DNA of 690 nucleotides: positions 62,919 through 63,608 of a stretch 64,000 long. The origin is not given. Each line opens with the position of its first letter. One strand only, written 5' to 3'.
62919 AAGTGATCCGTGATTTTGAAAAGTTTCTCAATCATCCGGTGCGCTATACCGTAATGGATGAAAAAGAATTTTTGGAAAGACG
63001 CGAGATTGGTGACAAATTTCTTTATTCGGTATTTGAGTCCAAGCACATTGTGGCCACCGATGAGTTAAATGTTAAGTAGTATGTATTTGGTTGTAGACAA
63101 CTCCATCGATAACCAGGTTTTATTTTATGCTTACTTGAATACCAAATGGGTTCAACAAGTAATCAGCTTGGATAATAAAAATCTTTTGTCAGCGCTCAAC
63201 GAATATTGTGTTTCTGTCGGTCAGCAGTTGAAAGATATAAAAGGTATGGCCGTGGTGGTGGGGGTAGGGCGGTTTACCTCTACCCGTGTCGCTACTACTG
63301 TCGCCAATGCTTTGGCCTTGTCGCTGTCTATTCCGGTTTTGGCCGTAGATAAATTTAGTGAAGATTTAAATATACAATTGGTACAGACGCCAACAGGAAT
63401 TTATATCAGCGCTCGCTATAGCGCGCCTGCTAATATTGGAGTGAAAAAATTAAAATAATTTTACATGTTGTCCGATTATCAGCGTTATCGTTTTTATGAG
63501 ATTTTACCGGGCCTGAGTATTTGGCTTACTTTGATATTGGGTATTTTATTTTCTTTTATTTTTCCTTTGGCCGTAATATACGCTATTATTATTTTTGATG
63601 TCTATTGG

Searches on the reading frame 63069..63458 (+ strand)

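Call 84: search_protein_families(library=pfam, proteins=[window:63069-63458:+], max_evalue=0.001)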
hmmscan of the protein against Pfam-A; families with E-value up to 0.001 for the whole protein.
window:63069-63458:+ (129 aa): 1 family
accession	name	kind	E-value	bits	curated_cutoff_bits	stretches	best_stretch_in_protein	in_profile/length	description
PF00814.31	TsaD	-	7.5e-08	32.8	24.8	1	37-116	31-114/264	tRNA N6-adenosine threonylcarbamoyltransferase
